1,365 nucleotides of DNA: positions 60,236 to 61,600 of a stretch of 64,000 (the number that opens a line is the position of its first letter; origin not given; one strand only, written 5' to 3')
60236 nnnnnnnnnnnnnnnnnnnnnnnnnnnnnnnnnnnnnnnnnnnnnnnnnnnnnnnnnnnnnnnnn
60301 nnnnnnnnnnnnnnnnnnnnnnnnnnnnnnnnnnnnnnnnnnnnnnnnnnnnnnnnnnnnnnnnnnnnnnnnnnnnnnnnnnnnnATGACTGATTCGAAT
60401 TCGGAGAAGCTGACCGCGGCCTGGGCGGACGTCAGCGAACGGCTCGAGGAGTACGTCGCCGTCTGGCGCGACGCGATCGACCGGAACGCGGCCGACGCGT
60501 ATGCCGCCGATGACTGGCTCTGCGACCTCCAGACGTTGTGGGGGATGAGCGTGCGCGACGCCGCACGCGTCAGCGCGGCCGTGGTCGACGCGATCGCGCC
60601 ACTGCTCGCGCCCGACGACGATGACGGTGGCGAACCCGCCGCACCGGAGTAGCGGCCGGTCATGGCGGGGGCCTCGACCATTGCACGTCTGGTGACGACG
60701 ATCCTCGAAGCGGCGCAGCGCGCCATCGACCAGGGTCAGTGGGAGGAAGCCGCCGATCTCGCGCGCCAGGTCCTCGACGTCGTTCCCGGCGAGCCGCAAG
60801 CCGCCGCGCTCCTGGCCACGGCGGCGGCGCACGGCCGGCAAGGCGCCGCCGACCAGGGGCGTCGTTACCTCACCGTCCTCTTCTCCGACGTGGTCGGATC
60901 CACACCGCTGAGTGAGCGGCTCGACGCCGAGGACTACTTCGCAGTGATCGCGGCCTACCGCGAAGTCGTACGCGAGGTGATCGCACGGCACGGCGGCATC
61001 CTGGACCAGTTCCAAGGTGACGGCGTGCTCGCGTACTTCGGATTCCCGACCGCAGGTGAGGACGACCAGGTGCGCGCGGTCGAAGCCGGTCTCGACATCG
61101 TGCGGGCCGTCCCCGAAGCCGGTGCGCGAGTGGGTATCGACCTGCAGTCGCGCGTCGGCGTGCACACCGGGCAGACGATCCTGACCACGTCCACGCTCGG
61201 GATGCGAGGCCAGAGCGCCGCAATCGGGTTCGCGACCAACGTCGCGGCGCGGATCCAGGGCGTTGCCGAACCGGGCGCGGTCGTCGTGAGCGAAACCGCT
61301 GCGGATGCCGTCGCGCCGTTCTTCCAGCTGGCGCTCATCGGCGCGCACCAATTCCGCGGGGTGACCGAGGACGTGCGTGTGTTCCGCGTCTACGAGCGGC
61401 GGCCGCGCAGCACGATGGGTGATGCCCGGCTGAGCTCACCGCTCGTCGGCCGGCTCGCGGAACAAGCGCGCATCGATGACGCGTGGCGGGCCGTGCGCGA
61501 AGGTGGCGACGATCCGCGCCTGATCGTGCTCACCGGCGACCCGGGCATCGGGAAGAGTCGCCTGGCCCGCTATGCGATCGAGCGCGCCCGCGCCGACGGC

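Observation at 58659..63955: Co-oriented five-gene cyclic-nucleotide module: two stand-alone CNB proteins, two small paralogous proteins and a cyclase-STAND-TPR giant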

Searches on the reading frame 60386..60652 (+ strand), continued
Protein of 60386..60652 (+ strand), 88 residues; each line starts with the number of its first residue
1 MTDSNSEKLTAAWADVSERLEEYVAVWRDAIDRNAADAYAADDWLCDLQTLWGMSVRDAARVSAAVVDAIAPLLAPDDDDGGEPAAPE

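Call 52: search_protein_families(library=ncbifam, proteins=[L091:8201-8581:+, L091:8626-9681:+, L091:9678-11783:+, L089:8335-9342:+, L089:9344-9841:+, L089:4430-5128:-, L089:614-1192:-, L003:10719-11156:+, L089:5727-7721:+, L003:9667-10722:+], max_evalue=0.01)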
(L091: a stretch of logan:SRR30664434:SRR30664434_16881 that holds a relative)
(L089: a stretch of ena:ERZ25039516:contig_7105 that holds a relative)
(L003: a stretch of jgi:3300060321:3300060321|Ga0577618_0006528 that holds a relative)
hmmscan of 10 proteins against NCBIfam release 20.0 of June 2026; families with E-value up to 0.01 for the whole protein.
L091:8201-8581:+ (126 aa): 0 families

L091:8626-9681:+ (351 aa): 0 families

L091:9678-11783:+ (701 aa): 18 families
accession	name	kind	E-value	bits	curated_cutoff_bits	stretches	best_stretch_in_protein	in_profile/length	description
TIGR03467.1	HpnE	equivalog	2.4e-23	83.1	283.05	2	7-80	1-70/430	hydroxysqualene dehydroxylase HpnE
TIGR02732.1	zeta_caro_desat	equivalog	3.7e-10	39.3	622.15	1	6-80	1-70/474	9,9'-di-cis-zeta-carotene desaturase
TIGR02731.1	phytoene_desat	equivalog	6e-09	35.1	569.4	1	6-80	1-70/453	15-cis-phytoene desaturase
NF008841.0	PRK11883.1-1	equivalog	3.3e-05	23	517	1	4-48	3-45/453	protoporphyrinogen oxidase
NF008845.0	PRK11883.1-5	equivalog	3.7e-05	22.2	560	1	2-80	2-80/468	protoporphyrinogen oxidase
NF005560.0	PRK07233.1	equivalog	9.2e-05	21.4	252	1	6-79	2-69/435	hypothetical protein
NF009410.0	PRK12771.1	subfamily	0.00019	20.1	516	1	3-46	137-175/566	NAD(P)-binding protein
NF005547.0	PRK07208.1-3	equivalog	0.00048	19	380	1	2-78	2-72/465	hypothetical protein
NF005549.0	PRK07208.1-5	equivalog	0.00049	18.7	587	1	2-58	2-57/534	hypothetical protein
NF005566.0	PRK07236.1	subfamily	0.00089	18.3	333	1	2-29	4-31/386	hypothetical protein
NF045663.1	diclust_near_Sec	equivalog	0.0022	16.1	530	1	3-47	105-144/759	pyridine nucleotide-disulfide oxidoreductase/dicluster-binding protein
NF045637.1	carotdesatCrtDProt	equivalog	0.0023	16.5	580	0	7-47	1-36/485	1-hydroxycarotenoid 3,4-desaturase CrtD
TIGR02734.1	crtI_fam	subfamily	0.0029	16.3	238.1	0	7-48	1-37/504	phytoene desaturase family protein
TIGR02733.1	desat_CrtD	equivalog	0.0036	16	549.7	0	6-32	3-29/492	C-3',4' desaturase CrtD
TIGR00562.1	proto_IX_ox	equivalog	0.0071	15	97.85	1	4-47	2-42/470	protoporphyrinogen oxidase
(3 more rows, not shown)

L089:8335-9342:+ (335 aa): 0 families

L089:9344-9841:+ (165 aa): 0 families

L089:4430-5128:- (232 aa): 1 family
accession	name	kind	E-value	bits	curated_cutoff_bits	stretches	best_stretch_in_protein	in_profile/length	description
TIGR02946.1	acyl_WS_DGAT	subfamily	6.3e-05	22.1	309.95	1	95-211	312-430/453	wax ester/triacylglycerol synthase family O-acyltransferase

L089:614-1192:- (192 aa): 0 families

L003:10719-11156:+ (145 aa): 0 families

L089:5727-7721:+ (664 aa): 9 families
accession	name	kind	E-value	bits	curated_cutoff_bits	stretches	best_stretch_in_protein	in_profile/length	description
TIGR03467.1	HpnE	equivalog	9.8e-25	87.7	283.05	2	6-89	1-81/430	hydroxysqualene dehydroxylase HpnE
TIGR02732.1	zeta_caro_desat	equivalog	4.8e-10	39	622.15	1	5-80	1-71/474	9,9'-di-cis-zeta-carotene desaturase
TIGR02731.1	phytoene_desat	equivalog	9.6e-10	37.8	569.4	1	5-89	1-80/453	15-cis-phytoene desaturase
NF005560.0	PRK07233.1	equivalog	4.5e-06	25.8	252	1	5-89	2-80/435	hypothetical protein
NF008841.0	PRK11883.1-1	equivalog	2.1e-05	23.6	517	1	2-46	2-44/453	protoporphyrinogen oxidase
NF008845.0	PRK11883.1-5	equivalog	4.3e-05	22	560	1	3-79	4-80/468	protoporphyrinogen oxidase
TIGR00562.1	proto_IX_ox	equivalog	0.0003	19.5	97.85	1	3-79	2-74/470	protoporphyrinogen oxidase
NF009410.0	PRK12771.1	subfamily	0.0028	16.3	516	1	2-45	137-175/566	NAD(P)-binding protein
NF005566.0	PRK07236.1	subfamily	0.0097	14.8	333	0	2-28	5-31/386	hypothetical protein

L003:9667-10722:+ (351 aa): 0 families

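Call 61: find_encoding_contigs(protein=P0064, flank=9000, max_places=2)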
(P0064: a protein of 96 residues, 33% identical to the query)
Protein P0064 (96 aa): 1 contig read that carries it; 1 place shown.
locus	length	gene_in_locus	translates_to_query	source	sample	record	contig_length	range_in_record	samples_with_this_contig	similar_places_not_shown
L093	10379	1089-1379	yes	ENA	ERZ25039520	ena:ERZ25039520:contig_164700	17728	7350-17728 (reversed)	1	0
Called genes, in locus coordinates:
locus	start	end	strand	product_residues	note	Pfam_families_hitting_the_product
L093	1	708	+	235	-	?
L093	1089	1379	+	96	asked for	-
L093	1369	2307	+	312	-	PF00211:Guanylate_cyc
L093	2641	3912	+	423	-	-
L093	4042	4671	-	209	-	-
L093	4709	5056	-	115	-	PF04075:F420H2_quin_red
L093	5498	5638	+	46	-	-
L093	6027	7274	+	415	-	PF01266:DAO (weak), PF01593:Amino_oxidase (weak), PF13450:NAD_binding_8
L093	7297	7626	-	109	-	-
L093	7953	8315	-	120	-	-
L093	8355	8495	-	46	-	-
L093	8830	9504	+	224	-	-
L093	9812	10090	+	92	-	PF00348:polyprenyl_synt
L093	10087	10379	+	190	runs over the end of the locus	PF00348:polyprenyl_synt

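Call 62: find_encoding_contigs(protein=P0052, flank=8000, max_places=2)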
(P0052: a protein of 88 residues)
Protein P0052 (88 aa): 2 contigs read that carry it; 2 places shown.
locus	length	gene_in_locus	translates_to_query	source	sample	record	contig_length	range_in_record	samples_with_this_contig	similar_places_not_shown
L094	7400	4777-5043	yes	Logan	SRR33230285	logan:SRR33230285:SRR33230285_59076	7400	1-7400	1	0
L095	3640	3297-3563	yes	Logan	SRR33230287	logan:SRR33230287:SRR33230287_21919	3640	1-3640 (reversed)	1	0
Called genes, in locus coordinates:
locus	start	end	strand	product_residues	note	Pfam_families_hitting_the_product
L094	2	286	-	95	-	?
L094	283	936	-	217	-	-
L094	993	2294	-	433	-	-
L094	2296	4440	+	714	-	PF01266:DAO (weak), PF01593:Amino_oxidase, PF13450:NAD_binding_8, PF01593:Amino_oxidase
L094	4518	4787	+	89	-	-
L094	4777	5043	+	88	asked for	-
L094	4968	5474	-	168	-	PF04075:F420H2_quin_red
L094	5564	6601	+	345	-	-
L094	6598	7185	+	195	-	-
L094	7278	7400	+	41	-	?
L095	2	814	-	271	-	?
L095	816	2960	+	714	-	PF01266:DAO (weak), PF01593:Amino_oxidase, PF13450:NAD_binding_8, PF01593:Amino_oxidase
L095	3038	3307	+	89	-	-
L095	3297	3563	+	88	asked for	-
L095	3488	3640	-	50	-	?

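Call 70: search_solved_structures(query=A5, max_evalue=1)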
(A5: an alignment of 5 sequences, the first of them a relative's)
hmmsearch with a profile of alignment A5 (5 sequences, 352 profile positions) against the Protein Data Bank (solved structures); distinct sequences matched with E-value up to 1: 0.

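Call 71: search_solved_structures(query=A4, max_evalue=5)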
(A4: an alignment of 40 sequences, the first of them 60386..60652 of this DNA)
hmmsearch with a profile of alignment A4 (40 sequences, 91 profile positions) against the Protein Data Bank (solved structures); distinct sequences matched with E-value up to 5: 10.
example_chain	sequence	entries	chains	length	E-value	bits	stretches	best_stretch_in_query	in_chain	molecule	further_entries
7a3w_A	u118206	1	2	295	0.12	15.8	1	28-64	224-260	NAD(P)-dependent oxidoreductase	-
8bhf_n1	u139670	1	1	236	0.13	15.6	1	8-42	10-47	CCR4-NOT transcription complex subunit 3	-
9c3h_SB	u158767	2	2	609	0.47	13.9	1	8-42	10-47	CCR4-NOT transcription complex subunit 3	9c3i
3ech_C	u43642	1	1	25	0.54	13.7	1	22-39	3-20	25-mer fragment of protein ArmR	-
11se_A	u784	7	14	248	1.9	11.9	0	42-88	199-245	14-3-3 protein sigma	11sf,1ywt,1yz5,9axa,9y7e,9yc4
11sd_A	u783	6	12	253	2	11.9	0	42-88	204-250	14-3-3 protein sigma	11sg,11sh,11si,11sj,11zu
7ayf_A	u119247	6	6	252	2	11.8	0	42-88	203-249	14-3-3 protein sigma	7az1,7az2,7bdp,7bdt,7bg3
3lw1_A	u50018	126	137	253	2.1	11.8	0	42-88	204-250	14-3-3 protein sigma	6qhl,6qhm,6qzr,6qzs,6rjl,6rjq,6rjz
8rrk_A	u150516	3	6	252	2.2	11.7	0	42-88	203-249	14-3-3 protein sigma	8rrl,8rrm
6tlf_A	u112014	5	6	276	2.7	11.4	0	42-88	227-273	14-3-3 protein sigma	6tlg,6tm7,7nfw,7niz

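Call 86: find_encoding_contigs(protein=P0058, flank=7000, max_places=2)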
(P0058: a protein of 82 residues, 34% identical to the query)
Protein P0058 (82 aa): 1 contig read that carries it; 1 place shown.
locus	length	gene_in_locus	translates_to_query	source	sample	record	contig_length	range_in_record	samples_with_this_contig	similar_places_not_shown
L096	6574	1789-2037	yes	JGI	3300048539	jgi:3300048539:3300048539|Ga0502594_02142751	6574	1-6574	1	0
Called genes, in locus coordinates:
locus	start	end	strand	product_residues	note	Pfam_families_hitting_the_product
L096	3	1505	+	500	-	?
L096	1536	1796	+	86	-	-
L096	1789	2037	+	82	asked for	-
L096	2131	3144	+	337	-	-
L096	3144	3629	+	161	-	-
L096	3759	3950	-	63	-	-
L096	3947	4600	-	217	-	PF12840:HTH_20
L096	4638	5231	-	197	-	PF00702:Hydrolase, PF13419:HAD_2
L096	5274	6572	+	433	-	?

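Call 95: search_protein_families(library=pfam, alignment_id=A5, max_evalue=5)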
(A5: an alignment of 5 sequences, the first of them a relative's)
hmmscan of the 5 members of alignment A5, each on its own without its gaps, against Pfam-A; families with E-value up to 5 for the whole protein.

A. member 1, L003:9667-10722:+ (351 aa): 1 family
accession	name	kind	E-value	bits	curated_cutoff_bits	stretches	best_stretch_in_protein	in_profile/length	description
PF20058.4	DUF6457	-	0.25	11.6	27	1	140-185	13-55/80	Domain of unknown function (DUF6457)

B. families by the number of members that match (of 5 scanned): 1 family
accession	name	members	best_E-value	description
PF20058.4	DUF6457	1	0.25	Domain of unknown function (DUF6457)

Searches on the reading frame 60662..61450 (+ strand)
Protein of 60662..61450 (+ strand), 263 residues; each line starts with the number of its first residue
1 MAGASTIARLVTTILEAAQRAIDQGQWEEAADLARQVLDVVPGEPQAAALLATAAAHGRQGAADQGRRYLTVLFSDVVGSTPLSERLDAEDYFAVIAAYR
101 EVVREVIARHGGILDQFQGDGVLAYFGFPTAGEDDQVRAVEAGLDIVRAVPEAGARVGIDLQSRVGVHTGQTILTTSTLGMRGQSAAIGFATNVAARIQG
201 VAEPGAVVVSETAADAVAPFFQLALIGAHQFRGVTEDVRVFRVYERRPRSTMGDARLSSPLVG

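Call 31: search_solved_structures(query=window:60662-61450:+, max_evalue=0.001, show_alignments=3)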
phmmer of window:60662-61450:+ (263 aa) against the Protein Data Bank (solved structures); distinct sequences matched with E-value up to 0.001: 40.
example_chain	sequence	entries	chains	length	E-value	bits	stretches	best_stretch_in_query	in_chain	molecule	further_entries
2w01_A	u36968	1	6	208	4.5e-23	85.2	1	66-234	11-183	ADENYLATE CYCLASE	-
6fht_A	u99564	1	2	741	3.7e-22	82.3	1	66-222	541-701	Bacteriophytochrome,Adenylate cyclase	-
3r5g_A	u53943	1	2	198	4.1e-18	69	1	64-247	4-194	CyaB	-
1wc0_A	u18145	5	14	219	4e-13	52.7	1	67-223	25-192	ADENYLATE CYCLASE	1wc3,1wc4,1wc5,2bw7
1wc1_A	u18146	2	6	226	5.3e-13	52.3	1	68-223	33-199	ADENYLATE CYCLASE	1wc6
5x4t_A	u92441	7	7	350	1.8e-12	50.5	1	72-256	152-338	Photoactivated adenylyl cyclase | Family 3 adenylate cyclase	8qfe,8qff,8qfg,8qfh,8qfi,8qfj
9f1z_A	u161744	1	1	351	1.9e-12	50.5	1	72-256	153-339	Family 3 adenylate cyclase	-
5x4u_A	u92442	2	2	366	2e-12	50.4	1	72-256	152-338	Photoactivated adenylyl cyclase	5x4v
4yus_A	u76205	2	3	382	2.3e-12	50.2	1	72-256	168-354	Family 3 adenylate cyclase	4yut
9f1w_A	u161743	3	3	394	2.4e-12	50.1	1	72-256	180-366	Family 3 adenylate cyclase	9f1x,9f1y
1y10_A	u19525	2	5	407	1.3e-10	44.5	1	59-261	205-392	Hypothetical protein Rv1264/MT1302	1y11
1ybt_A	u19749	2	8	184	1.7e-10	44.1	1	57-235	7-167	hydrolase, alpha/beta hydrolase fold family | lipJ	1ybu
5d0g_A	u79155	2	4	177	3e-10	43.3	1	67-219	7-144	Cyclase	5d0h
4wp9_A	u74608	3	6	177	3.4e-10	43.1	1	67-219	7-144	Ma1120 | Cyclase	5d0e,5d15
4wp8_A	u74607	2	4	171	3.4e-10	43.1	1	67-218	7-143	Ma1120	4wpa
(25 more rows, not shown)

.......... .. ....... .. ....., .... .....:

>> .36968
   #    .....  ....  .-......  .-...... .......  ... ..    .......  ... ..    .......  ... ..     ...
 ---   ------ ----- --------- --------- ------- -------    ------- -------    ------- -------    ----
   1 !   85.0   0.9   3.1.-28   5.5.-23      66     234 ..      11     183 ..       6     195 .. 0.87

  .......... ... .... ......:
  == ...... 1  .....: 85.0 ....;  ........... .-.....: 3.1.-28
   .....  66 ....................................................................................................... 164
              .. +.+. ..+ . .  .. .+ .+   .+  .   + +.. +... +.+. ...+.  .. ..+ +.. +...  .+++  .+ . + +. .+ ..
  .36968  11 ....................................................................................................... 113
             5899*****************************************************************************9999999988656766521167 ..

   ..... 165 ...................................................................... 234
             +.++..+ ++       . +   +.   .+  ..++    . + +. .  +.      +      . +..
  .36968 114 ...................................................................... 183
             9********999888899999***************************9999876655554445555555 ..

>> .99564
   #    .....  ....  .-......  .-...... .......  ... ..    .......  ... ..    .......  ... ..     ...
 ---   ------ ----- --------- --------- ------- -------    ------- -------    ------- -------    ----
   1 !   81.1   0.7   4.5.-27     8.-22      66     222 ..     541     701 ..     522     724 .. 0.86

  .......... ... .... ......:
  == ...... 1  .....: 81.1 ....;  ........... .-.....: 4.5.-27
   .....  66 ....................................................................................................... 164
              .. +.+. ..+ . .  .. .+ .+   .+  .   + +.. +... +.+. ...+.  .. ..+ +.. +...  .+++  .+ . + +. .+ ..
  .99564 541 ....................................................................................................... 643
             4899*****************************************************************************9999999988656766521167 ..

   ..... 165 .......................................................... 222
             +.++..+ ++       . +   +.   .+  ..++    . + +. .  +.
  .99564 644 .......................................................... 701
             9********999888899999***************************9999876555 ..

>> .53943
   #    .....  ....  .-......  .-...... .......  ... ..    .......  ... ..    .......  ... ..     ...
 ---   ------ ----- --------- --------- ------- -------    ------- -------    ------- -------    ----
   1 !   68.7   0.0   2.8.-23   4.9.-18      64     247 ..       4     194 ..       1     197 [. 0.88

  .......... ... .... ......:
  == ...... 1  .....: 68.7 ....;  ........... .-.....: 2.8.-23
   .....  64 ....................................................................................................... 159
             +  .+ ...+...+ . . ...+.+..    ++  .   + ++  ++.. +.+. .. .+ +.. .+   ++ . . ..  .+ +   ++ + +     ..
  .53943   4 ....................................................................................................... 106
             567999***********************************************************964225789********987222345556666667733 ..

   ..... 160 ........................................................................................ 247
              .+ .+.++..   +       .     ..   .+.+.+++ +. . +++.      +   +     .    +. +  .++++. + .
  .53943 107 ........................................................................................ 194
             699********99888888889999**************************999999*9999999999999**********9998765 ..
